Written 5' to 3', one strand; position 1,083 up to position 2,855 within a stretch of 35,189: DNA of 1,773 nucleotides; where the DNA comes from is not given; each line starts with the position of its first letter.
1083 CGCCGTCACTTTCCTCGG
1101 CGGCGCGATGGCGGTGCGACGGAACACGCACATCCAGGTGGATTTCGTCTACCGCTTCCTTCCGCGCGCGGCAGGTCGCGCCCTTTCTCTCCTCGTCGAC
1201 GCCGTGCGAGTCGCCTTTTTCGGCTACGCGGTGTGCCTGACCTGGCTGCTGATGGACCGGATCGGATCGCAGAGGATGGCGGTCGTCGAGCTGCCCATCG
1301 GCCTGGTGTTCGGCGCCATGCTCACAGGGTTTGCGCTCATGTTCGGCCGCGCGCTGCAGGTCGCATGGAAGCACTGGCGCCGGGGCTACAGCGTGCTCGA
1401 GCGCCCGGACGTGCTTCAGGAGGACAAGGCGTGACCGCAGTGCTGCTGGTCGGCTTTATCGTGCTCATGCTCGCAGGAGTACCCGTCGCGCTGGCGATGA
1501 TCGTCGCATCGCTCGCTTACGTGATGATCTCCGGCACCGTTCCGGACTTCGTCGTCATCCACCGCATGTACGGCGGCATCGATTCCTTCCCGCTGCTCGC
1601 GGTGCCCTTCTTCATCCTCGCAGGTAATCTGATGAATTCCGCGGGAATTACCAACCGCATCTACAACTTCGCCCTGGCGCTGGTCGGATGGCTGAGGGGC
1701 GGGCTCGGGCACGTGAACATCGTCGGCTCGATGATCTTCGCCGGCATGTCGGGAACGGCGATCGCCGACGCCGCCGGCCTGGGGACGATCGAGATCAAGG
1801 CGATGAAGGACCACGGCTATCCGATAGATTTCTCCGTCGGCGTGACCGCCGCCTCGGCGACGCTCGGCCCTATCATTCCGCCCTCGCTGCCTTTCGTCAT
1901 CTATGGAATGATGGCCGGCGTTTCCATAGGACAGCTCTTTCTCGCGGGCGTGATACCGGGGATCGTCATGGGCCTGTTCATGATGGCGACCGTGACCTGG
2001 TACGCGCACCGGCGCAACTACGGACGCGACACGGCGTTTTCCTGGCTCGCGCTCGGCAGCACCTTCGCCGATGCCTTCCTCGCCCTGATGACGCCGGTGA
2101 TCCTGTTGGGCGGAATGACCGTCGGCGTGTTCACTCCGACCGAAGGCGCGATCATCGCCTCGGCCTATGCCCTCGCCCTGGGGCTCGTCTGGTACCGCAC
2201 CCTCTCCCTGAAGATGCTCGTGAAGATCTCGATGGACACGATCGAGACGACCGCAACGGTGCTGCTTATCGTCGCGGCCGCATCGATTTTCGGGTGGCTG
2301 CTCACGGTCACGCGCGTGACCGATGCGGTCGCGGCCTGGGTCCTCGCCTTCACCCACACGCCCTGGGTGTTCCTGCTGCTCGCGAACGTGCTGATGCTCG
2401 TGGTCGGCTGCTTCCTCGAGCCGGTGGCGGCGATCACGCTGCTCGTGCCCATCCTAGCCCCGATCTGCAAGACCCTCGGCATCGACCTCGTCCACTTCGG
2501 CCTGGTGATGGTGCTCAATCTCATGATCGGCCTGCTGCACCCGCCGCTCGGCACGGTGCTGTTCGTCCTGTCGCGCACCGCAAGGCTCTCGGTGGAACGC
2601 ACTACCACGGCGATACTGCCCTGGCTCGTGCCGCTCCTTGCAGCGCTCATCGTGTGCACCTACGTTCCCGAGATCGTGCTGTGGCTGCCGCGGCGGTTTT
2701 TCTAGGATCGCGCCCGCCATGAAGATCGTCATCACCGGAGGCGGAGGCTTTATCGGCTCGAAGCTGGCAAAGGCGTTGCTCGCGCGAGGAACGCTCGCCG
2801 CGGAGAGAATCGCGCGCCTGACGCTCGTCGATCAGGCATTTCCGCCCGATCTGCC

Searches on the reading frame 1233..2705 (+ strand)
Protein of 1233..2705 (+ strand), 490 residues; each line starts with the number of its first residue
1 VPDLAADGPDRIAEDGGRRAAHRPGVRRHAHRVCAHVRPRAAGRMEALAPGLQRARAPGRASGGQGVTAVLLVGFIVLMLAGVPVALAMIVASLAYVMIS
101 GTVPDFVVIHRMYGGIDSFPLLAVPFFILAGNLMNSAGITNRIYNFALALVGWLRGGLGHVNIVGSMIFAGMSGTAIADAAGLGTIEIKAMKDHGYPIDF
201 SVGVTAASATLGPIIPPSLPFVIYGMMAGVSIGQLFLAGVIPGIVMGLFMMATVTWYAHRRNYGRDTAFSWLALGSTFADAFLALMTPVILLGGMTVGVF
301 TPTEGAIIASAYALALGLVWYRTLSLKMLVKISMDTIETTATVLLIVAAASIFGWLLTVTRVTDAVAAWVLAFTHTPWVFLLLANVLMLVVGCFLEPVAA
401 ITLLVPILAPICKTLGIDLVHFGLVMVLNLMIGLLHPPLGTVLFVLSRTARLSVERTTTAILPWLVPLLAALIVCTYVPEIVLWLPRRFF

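Call 52: search_protein_families(library=pfam, proteins=[window:1233-2705:+], max_evalue=0.0001)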
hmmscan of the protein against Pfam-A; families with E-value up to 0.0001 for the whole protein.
window:1233-2705:+ (490 aa): 1 family
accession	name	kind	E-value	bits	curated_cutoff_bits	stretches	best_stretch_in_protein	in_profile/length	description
PF06808.19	DctM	-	2.4e-132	442.1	23.8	1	72-481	1-413/413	Tripartite ATP-independent periplasmic transporter, DctM component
